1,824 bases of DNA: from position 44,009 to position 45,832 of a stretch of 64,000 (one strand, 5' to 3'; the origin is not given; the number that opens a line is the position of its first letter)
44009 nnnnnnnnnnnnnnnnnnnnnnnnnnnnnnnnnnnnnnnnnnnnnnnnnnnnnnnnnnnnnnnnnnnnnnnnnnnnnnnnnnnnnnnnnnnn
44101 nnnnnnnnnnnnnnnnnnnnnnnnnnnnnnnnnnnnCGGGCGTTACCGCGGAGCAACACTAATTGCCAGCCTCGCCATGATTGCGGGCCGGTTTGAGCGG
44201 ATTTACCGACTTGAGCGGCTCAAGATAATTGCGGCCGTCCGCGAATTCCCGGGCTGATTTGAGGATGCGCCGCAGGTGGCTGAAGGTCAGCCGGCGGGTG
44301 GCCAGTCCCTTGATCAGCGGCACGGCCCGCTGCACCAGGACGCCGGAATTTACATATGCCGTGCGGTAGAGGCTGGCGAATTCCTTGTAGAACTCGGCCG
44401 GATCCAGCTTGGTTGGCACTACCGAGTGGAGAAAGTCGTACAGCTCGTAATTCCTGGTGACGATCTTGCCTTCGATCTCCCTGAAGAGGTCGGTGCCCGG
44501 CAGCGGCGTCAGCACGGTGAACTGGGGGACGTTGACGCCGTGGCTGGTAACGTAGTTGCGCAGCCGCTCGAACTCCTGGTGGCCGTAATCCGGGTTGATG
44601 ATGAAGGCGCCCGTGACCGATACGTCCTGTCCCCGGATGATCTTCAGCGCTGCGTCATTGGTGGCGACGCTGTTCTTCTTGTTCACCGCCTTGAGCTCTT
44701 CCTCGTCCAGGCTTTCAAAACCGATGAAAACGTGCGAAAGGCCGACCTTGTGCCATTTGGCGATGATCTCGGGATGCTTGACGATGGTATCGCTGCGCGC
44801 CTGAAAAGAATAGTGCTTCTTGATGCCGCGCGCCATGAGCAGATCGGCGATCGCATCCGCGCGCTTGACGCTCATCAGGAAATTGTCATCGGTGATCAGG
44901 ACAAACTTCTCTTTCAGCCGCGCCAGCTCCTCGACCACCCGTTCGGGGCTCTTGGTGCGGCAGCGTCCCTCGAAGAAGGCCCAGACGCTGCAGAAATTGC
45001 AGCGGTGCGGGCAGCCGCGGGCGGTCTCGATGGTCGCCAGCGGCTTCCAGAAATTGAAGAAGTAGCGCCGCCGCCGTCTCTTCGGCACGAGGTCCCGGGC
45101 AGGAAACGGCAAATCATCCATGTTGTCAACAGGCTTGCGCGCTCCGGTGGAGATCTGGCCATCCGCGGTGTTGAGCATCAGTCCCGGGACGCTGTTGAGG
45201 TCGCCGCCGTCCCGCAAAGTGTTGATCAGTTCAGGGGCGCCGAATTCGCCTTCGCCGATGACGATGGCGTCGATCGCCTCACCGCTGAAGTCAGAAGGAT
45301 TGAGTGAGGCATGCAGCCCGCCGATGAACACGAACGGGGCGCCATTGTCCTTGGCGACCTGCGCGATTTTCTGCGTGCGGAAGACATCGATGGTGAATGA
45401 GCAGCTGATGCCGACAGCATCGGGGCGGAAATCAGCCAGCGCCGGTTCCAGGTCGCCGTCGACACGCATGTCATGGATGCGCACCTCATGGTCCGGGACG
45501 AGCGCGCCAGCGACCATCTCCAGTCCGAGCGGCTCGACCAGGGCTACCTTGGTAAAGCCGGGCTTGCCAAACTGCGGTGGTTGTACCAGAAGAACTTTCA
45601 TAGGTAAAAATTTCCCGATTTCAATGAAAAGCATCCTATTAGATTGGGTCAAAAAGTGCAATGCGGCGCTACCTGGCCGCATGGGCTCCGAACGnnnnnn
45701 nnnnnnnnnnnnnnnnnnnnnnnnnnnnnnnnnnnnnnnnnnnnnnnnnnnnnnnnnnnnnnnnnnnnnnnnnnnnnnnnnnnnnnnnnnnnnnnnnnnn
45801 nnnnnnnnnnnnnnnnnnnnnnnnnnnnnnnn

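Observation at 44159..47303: B12-binding radical SAM enzyme with an uncharacterised 8-TM membrane protein and lipoprotein at the head of a cell-wall glycopolymer operon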

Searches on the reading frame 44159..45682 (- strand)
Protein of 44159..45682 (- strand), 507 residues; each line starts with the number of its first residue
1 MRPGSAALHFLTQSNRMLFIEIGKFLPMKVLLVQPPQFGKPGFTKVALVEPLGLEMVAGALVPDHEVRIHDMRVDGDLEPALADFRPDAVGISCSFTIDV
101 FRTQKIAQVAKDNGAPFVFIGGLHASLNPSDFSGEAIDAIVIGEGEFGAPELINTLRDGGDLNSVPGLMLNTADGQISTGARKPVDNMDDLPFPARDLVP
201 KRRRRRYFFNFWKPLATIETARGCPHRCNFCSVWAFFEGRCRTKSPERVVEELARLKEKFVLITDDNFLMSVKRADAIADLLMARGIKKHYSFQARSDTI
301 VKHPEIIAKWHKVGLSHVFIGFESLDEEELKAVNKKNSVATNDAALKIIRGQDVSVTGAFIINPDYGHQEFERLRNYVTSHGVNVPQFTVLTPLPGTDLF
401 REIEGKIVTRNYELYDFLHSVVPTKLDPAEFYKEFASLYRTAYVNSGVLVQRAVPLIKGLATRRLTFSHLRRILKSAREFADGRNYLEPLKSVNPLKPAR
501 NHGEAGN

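Call 3: search_protein_families(library=pfam, proteins=[window:44159-45682:-], max_evalue=0.01)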
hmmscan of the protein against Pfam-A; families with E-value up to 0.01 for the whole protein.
window:44159-45682:- (507 aa): 3 families
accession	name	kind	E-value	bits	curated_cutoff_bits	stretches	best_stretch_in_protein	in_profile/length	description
PF04055.27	Radical_SAM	-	1.4e-19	71.3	29.5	1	218-376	1-164/166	Radical SAM superfamily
PF02310.24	B12-binding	-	6.4e-16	58.7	32.1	1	49-151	12-119/121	B12 binding domain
PF19864.5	Radical_SAM_N2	-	0.00042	20.2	29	1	108-158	77-127/151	Radical SAM proteins, N-terminal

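Call 4: search_protein_families(library=ncbifam, proteins=[window:44159-45682:-], max_evalue=0.01)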
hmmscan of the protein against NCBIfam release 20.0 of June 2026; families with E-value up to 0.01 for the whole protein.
window:44159-45682:- (507 aa): 27 families (the best 25 are shown)
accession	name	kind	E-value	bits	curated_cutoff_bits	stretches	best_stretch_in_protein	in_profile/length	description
TIGR04367.1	HpnR_B12_rSAM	equivalog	3.2e-89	299.7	650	1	28-455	1-423/490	hopanoid C-3 methylase HpnR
TIGR02026.1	BchE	equivalog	2e-45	155.6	481.35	1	30-480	2-464/497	magnesium-protoporphyrin IX monomethyl ester anaerobic oxidative cyclase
TIGR03471.1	HpnJ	equivalog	4.2e-28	98.5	577.6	1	106-458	87-448/472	hopanoid biosynthesis associated radical SAM protein HpnJ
NF050148.1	rSAM_ApyD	equivalog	2e-26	92.6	750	1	63-409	47-399/645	RiPP biosynthesis radical SAM protein ApyD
NF040542.1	rSAM_RCCLKC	equivalog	8.6e-26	91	450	1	58-383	20-352/423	arsinothricin biosynthesis radical SAM protein ArsL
TIGR04014.1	B12_SAM_MJ_0865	equivalog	6.7e-23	81.2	360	1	83-403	35-358/434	methyl-coenzyme M reductase glutamine C-methyltransferase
TIGR03975.1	rSAM_ocin_1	subfamily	1.1e-20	73.7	281.85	1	134-361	179-409/606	RiPP maturation radical SAM C-methyltransferase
TIGR04072.2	rSAM_ladder_B12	equivalog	1.3e-20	73.5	360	2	215-414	180-384/443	lipid biosynthesis B12-binding/radical SAM protein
NF038361.1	rSAM_Sden_1168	equivalog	4.4e-20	71.7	575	1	87-402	141-472/560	Sden_1168 family B12-binding radical SAM P-methyltransferase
TIGR04013.1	B12_SAM_MJ_1487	hypoth_equivalog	8.2e-20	71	251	1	96-408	52-362/382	TIGR04013 family B12-binding domain/radical SAM domain-containing protein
NF033712.0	B12_rSAM_KedN5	subfamily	2e-17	62.6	700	1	101-338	76-325/624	KedN5 family methylcobalamin-dependent radical SAM C-methyltransferase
TIGR04295.1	B12_rSAM_oligo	hypoth_equivalog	4.8e-17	61.8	400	1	77-405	56-386/422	TIGR04295 family B12-binding domain-containing radical SAM protein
NF040546.1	rSAM_CUAEP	equivalog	5.1e-17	61.7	500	1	106-377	68-337/468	CUAEP/CCAEP-tail radical SAM (seleno)protein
TIGR04385.1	B12_rSAM_cofa1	equivalog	1.8e-15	57.1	450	1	46-363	15-345/438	B12 lower ligand biosynthesis radical SAM protein BzaD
TIGR04479.1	bcpD_PhpK_rSAM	subfamily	1.3e-13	50.2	600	1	143-362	178-389/504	PhpK family radical SAM P-methyltransferase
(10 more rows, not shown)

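Call 6: find_encoding_contigs(protein=window:44159-45682:-, flank=10000, max_places=6)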
Protein window:44159-45682:- (507 aa): no gene with exactly this product is on record in the collection.

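Call 7: find_homologous_proteins(query=window:44159-45682:-)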
Query window:44159-45682:- (507 aa): 2754 proteins with E <= 0.001 among 8000 candidates; the best 120 are listed.
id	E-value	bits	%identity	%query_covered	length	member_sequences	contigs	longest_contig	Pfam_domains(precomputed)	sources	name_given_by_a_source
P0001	0.0e+0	1089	99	95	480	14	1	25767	PF04055.28,PF02310.25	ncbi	ncbi:MAG: B12-binding domain-containing radical SAM protein [Thermoleophilia bacterium]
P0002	6.6e-255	865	76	97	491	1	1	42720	PF04055.28,PF02310.25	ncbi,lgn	-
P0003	5.1e-248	842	75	95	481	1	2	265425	PF04055.28,PF02310.25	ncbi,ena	-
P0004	7.3e-248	841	80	90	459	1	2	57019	PF04055.28,PF02310.25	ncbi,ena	-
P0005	3.2e-247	839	76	94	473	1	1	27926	PF04055.28,PF02310.25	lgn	-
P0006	7.0e-246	835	77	92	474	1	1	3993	PF04055.28,PF02310.25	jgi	jgi:radical SAM superfamily enzyme YgiQ (UPF0313 family)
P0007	7.5e-244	828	75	93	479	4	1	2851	PF04055.28,PF02310.25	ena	-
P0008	1.1e-243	828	74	94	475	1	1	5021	PF04055.28,PF02310.25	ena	-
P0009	3.3e-243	826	76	94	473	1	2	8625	PF04055.28,PF02310.25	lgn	-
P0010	1.1e-241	821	75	94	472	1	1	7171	PF04055.28,PF02310.25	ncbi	-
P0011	2.5e-240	816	74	94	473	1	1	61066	PF04055.28,PF02310.25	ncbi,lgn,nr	ncbi:MAG: radical SAM protein [Thermoleophilia bacterium]|nr:radical SAM protein [Thermoleophilia ba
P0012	5.9e-237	805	75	92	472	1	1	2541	PF04055.28,PF02310.25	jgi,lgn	jgi:radical SAM superfamily enzyme YgiQ (UPF0313 family)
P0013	1.3e-236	804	73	94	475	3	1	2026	PF04055.28,PF02310.25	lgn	-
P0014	1.0e-232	791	70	94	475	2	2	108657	PF04055.28,PF02310.25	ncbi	ncbi:MAG: B12-binding domain-containing radical SAM protein [Thermoleophilia bacterium]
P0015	3.6e-231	786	71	94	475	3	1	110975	PF04055.28,PF02310.25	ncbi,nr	ncbi:MAG: B12-binding domain-containing radical SAM protein [Actinobacteria bacterium]|nr:B12-bindin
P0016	3.7e-231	786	70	94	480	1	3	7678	PF04055.28,PF02310.25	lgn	-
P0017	3.7e-231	786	72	94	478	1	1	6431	PF04055.28,PF02310.25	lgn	-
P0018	2.4e-230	784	71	94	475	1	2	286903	PF04055.28,PF02310.25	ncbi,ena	-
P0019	3.6e-230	783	77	86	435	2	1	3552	PF04055.28,PF02310.25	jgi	jgi:radical SAM superfamily enzyme YgiQ (UPF0313 family)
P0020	6.0e-230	782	71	94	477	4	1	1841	PF04055.28,PF02310.25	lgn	-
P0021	3.6e-229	780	70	94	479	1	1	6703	PF04055.28,PF02310.25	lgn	-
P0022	5.5e-228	776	71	94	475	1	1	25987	PF04055.28,PF02310.25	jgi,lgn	jgi:radical SAM superfamily enzyme YgiQ (UPF0313 family)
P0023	7.2e-228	775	71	92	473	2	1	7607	PF04055.28,PF02310.25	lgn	-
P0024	2.6e-225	767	70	94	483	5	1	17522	PF04055.28,PF02310.25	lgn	-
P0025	2.5e-224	764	69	92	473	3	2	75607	PF04055.28,PF02310.25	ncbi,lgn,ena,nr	ncbi:B12 binding domain protein [bacterium BMS3Abin01]|nr:B12 binding domain protein [bacterium BMS3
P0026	2.0e-223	761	69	92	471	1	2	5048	PF04055.28,PF02310.25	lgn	-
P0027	3.2e-223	760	71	92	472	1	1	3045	PF04055.28,PF02310.25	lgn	-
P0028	8.1e-223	759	68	92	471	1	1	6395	PF04055.28,PF02310.25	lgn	-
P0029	8.1e-223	759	69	92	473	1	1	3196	PF04055.28,PF02310.25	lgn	-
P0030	1.4e-222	758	69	91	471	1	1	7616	PF04055.28,PF02310.25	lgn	-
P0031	2.5e-222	757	70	94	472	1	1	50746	PF04055.28,PF02310.25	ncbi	-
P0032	5.7e-222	756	67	94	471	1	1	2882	PF04055.28,PF02310.25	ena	-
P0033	3.1e-220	750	70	92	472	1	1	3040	PF04055.28,PF02310.25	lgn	-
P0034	1.6e-218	744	68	92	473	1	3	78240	PF04055.28,PF02310.25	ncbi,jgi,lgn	jgi:radical SAM superfamily enzyme YgiQ (UPF0313 family)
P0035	4.7e-218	743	68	92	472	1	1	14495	PF04055.28,PF02310.25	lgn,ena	-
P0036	4.8e-216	736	66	94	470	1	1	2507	PF04055.28,PF02310.25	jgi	jgi:radical SAM superfamily enzyme YgiQ (UPF0313 family)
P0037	2.7e-211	721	66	92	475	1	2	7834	PF04055.28,PF02310.25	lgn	-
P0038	5.5e-211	720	66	94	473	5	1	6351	PF04055.28,PF02310.25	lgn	-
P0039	1.1e-210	719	65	94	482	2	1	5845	PF04055.28,PF02310.25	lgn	-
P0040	1.3e-150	521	52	91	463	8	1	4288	PF04055.28,PF02310.25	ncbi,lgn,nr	ncbi:MAG: cobalamin B12-binding domain-containing protein [Firmicutes bacterium]|nr:cobalamin B12-bi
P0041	3.8e-150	519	50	94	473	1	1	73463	PF04055.28,PF19864.6,PF02310.25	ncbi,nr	ncbi:MAG: B12-binding domain-containing radical SAM protein [Chloroflexi bacterium]|nr:B12-binding d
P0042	2.2e-149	516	53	91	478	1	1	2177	PF04055.28,PF02310.25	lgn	-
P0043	6.3e-149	515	50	91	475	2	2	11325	PF04055.28,PF02310.25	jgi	-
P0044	7.5e-148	511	52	91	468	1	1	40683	PF04055.28,PF02310.25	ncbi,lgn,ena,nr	ncbi:MAG TPA: radical SAM protein [Firmicutes bacterium]|nr:radical SAM protein [Bacillota bacterium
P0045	4.5e-147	509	52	91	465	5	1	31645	PF04055.28,PF02310.25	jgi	jgi:radical SAM superfamily enzyme YgiQ (UPF0313 family)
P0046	1.1e-146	508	70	62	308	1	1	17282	PF04055.28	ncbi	-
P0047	6.3e-146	505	51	91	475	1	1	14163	PF04055.28,PF02310.25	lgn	-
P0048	1.1e-145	504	50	93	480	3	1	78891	PF04055.28,PF02310.25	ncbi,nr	ncbi:MAG: cobalamin B12-binding domain-containing protein [Firmicutes bacterium]|nr:cobalamin B12-bi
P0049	1.5e-145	504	51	90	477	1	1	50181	PF04055.28,PF02310.25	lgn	-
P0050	1.6e-145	504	50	91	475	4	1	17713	PF04055.28,PF02310.25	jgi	-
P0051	2.5e-145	503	50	91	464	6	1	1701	PF04055.28,PF02310.25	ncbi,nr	ncbi:MAG: radical SAM protein, partial [Dehalococcoidia bacterium]|nr:radical SAM protein [Dehalococ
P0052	4.4e-145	502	50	91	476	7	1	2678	PF04055.28,PF02310.25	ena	-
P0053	1.5e-144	501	50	91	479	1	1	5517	PF04055.28,PF02310.25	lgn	-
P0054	5.1e-144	499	50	87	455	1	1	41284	PF04055.28,PF02310.25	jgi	jgi:radical SAM superfamily enzyme YgiQ (UPF0313 family)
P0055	5.1e-144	499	49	91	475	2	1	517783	PF04055.28,PF02310.25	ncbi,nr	ncbi:MAG: B12-binding domain-containing radical SAM protein [Thermoleophilia bacterium]|nr:B12-bindi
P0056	9.9e-144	498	51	91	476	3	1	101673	PF04055.28,PF02310.25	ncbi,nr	ncbi:MAG: radical SAM protein [Bacillota bacterium]|nr:radical SAM protein [Bacillota bacterium]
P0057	1.2e-143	498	49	91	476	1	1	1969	PF04055.28,PF02310.25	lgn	-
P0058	1.2e-143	498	50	91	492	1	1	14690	PF04055.28,PF02310.25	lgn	-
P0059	3.6e-143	496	50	91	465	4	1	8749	PF04055.28,PF02310.25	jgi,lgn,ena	-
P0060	3.8e-143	496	51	92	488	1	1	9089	PF04055.28,PF02310.25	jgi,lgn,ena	-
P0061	6.0e-143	495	50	91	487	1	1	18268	PF04055.28,PF19864.6,PF02310.25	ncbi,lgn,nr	ncbi:MAG: radical SAM protein [Chloroflexota bacterium]|nr:MAG: radical SAM protein [Chloroflexota b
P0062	6.2e-143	495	50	91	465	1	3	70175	PF04055.28,PF02310.25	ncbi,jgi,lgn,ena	-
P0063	6.9e-143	495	50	89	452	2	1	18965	PF04055.28,PF02310.25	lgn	-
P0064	8.2e-143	495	49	91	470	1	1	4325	PF04055.28,PF19864.6,PF02310.25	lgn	-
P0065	8.4e-143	495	49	91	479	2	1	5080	PF04055.28,PF19864.6,PF02310.25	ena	-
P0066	3.4e-142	493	50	91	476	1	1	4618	PF04055.28,PF02310.25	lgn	-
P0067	4.7e-142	492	49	92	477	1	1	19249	PF04055.28,PF19864.6,PF02310.25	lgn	-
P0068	6.6e-142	492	49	93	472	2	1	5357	PF04055.28,PF02310.25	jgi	jgi:radical SAM superfamily enzyme YgiQ (UPF0313 family)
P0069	8.9e-142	491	50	91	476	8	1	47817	PF04055.28,PF02310.25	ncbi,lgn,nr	ncbi:MAG: cobalamin B12-binding domain-containing protein [Firmicutes bacterium]|nr:cobalamin B12-bi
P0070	1.1e-141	491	48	92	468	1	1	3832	PF04055.28,PF02310.25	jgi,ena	-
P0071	1.1e-141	491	49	91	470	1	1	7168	PF04055.28,PF02310.25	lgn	-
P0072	1.2e-141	491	49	91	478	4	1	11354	PF04055.28,PF02310.25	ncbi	-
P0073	1.3e-141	491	50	91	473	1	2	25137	PF04055.28,PF02310.25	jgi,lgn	-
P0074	1.7e-141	490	50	91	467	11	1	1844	PF04055.28,PF02310.25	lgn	-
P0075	1.7e-141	490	49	92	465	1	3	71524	PF04055.28,PF02310.25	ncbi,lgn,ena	-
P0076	4.0e-141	489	50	91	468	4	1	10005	PF04055.28,PF02310.25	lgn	-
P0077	5.6e-141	489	48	91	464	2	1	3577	PF04055.28,PF02310.25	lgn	-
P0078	5.8e-141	489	51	91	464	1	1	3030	PF04055.28,PF02310.25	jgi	jgi:radical SAM superfamily enzyme YgiQ (UPF0313 family)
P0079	7.4e-141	488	50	91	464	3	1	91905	PF04055.28,PF02310.25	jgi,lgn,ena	-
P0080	1.7e-140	487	50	91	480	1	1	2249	PF04055.28,PF02310.25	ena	-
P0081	2.4e-140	487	50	91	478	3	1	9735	PF04055.28,PF02310.25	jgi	-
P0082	2.7e-140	486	50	91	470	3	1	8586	PF04055.28,PF02310.25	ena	-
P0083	5.2e-140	486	46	92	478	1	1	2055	PF04055.28,PF02310.25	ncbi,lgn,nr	ncbi:MAG: radical SAM protein [Thermoleophilia bacterium]|nr:radical SAM protein [Thermoleophilia ba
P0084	5.7e-140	485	50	91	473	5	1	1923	PF04055.28,PF02310.25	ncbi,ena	-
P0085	1.1e-139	484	49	91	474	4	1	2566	PF04055.28,PF19864.6,PF02310.25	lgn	-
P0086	1.3e-139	484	49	91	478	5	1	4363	PF04055.28,PF02310.25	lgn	-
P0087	1.6e-139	484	49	91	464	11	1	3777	PF04055.28,PF02310.25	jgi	jgi:radical SAM superfamily enzyme YgiQ (UPF0313 family)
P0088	2.2e-139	483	49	91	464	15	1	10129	PF04055.28,PF02310.25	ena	-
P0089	2.4e-139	483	49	91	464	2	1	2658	PF04055.28,PF02310.25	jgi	jgi:radical SAM superfamily enzyme YgiQ (UPF0313 family)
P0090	6.8e-139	482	49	91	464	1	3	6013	PF04055.28,PF02310.25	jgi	jgi:radical SAM superfamily enzyme YgiQ (UPF0313 family)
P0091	7.0e-139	482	48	91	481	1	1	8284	PF04055.28,PF19864.6,PF02310.25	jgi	jgi:hopanoid C-3 methylase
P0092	7.2e-139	482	50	91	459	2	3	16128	PF04055.28,PF19864.6,PF02310.25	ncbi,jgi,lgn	-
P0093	8.2e-139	482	50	91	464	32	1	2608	PF04055.28,PF02310.25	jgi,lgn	-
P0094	8.7e-139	481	49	91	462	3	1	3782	PF04055.28,PF02310.25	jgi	jgi:radical SAM superfamily enzyme YgiQ (UPF0313 family)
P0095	9.6e-139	481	50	88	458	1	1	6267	PF04055.28,PF02310.25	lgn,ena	-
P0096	1.1e-138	481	47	93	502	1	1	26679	PF04055.28,PF02310.25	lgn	-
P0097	1.2e-138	481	49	91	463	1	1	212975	PF04055.28,PF02310.25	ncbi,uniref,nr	ncbi:cobalamin-dependent protein [Desulfallas sp. Bu1-1]|uniref:B12-binding domain-containing radica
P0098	1.3e-138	481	50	91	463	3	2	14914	PF04055.28,PF02310.25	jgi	jgi:radical SAM superfamily enzyme YgiQ (UPF0313 family)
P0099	1.6e-138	481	49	91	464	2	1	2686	PF04055.28,PF02310.25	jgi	jgi:radical SAM superfamily enzyme YgiQ (UPF0313 family)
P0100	1.7e-138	481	49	91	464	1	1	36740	PF04055.28,PF02310.25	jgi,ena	-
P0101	1.9e-138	480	51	85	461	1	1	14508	PF04055.28,PF02310.25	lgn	-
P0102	3.1e-138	480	48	90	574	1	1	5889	PF04055.28,PF19864.6,PF02310.25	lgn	-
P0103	3.3e-138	480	49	91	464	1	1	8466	PF04055.28,PF02310.25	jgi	jgi:hopanoid C-3 methylase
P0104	3.4e-138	480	49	91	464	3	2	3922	PF04055.28,PF02310.25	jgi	jgi:radical SAM superfamily enzyme YgiQ (UPF0313 family)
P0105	3.6e-138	479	46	91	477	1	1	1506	PF04055.28,PF02310.25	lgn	-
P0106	3.9e-138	479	50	91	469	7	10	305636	PF04055.28,PF02310.25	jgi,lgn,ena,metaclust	jgi:radical SAM superfamily enzyme YgiQ (UPF0313 family)|metaclust:\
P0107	4.7e-138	479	49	91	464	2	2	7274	PF04055.28,PF02310.25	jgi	jgi:radical SAM superfamily enzyme YgiQ (UPF0313 family)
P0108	5.2e-138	479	50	90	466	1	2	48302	PF04055.28,PF02310.25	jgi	-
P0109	5.3e-138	479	50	91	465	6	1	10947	PF04055.28,PF02310.25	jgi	-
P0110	5.9e-138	479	49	91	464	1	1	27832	PF04055.28,PF02310.25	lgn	-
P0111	8.7e-138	478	50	91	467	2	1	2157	PF04055.28,PF02310.25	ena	-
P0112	1.0e-137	478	47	92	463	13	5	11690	PF04055.28,PF02310.25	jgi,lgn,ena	-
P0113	1.0e-137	478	49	91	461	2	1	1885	PF04055.28,PF02310.25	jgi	jgi:hopanoid C-3 methylase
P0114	1.3e-137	478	48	91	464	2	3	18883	PF04055.28,PF02310.25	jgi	jgi:radical SAM superfamily enzyme YgiQ (UPF0313 family)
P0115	1.9e-137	477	51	87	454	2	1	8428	PF04055.28,PF02310.25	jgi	jgi:radical SAM superfamily enzyme YgiQ (UPF0313 family)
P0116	2.9e-137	477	46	91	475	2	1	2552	PF04055.28,PF19864.6,PF02310.25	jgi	jgi:hopanoid C-3 methylase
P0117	2.9e-137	476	49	91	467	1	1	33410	PF04055.28,PF19864.6,PF02310.25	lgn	-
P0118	3.1e-137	476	48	91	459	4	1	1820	PF04055.28,PF02310.25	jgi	jgi:radical SAM superfamily enzyme YgiQ (UPF0313 family)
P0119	3.3e-137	476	47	91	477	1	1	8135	PF04055.28,PF02310.25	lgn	-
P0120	4.4e-137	476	48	91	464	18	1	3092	PF04055.28,PF02310.25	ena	-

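Call 16: find_encoding_contigs(protein=P0097, flank=8000, max_places=2)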
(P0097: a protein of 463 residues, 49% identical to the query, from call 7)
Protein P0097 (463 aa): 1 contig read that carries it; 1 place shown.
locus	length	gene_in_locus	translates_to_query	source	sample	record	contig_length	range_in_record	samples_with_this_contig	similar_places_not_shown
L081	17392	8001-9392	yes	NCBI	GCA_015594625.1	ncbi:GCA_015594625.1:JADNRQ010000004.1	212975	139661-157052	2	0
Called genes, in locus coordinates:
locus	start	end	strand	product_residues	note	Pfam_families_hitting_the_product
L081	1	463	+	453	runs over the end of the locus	PF00324:AA_permease, PF13520:AA_permease_2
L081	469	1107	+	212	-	PF11354:DUF3156 (weak)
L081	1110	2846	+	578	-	PF02730:AFOR_N, PF01314:AFOR_C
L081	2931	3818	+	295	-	PF01680:SOR_SNZ, PF05690:ThiG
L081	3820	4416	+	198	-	PF01174:SNO, PF07685:GATase_3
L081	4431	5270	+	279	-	PF17284:Spermine_synt_N, PF01564:Spermine_synth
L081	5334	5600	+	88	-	-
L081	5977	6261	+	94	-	-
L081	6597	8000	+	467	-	PF04055:Radical_SAM, PF13353:Fer4_12 (weak), PF13186:SPASM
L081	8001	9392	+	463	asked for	PF02310:B12-binding, PF04055:Radical_SAM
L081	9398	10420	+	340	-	PF06050:HGD-D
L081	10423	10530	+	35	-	-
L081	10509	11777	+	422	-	PF06050:HGD-D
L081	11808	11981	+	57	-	-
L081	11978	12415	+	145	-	PF01869:BcrAD_BadFG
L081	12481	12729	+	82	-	PF14451:Ub-Mut7C, PF02597:ThiS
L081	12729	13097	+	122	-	PF00126:HTH_1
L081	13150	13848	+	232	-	PF00528:BPD_transp_1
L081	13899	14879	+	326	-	PF04055:Radical_SAM, PF06463:Mob_synth_C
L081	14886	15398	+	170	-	PF01967:MoaC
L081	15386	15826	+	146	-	PF03473:MOSC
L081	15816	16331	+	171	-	PF03205:MobB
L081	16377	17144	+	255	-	PF00899:ThiF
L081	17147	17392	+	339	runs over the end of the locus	PF06144:DNA_pol3_delta, PF21694:DNA_pol3_delta_C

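Call 17: find_encoding_contigs(protein=P0106, flank=8000, max_places=3)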
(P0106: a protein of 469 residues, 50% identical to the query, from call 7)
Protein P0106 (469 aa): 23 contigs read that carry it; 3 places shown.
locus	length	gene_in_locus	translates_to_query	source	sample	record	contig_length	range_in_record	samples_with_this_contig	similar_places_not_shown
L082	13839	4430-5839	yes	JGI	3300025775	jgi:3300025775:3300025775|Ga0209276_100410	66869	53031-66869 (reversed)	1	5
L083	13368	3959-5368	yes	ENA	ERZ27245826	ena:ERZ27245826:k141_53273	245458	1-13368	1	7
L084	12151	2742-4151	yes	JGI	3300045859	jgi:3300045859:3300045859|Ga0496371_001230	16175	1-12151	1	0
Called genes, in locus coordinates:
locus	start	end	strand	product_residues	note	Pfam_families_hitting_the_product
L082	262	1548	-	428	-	PF00872:Transposase_mut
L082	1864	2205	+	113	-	-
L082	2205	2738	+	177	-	PF00578:AhpC-TSA, PF08534:Redoxin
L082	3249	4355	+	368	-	PF02746:MR_MLE_N, PF13378:MR_MLE_C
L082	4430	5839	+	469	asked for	PF02310:B12-binding, PF04055:Radical_SAM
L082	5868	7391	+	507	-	PF13186:SPASM (faint), PF04055:Radical_SAM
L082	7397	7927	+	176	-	-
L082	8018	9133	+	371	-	PF05343:Peptidase_M42 (faint), PF01546:Peptidase_M20, PF07687:M20_dimer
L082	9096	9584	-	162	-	PF00583:Acetyltransf_1, PF13673:Acetyltransf_10, PF13508:Acetyltransf_7, PF08445:FR47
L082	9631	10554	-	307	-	PF01619:Pro_dh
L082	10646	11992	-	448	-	PF00595:PDZ, PF13180:PDZ_2, PF14685:PDZ_Tricorn (faint), PF17820:PDZ_6, PF03572:Peptidase_S41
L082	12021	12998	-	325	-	PF00092:VWA, PF13519:VWA_2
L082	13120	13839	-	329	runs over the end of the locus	PF07584:BatA, PF00092:VWA, PF13519:VWA_2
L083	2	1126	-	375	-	?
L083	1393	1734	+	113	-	-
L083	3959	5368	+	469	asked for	PF02310:B12-binding, PF04055:Radical_SAM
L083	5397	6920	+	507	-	PF13186:SPASM (faint), PF04055:Radical_SAM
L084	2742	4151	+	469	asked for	PF02310:B12-binding, PF04055:Radical_SAM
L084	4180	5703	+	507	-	PF13186:SPASM (faint), PF04055:Radical_SAM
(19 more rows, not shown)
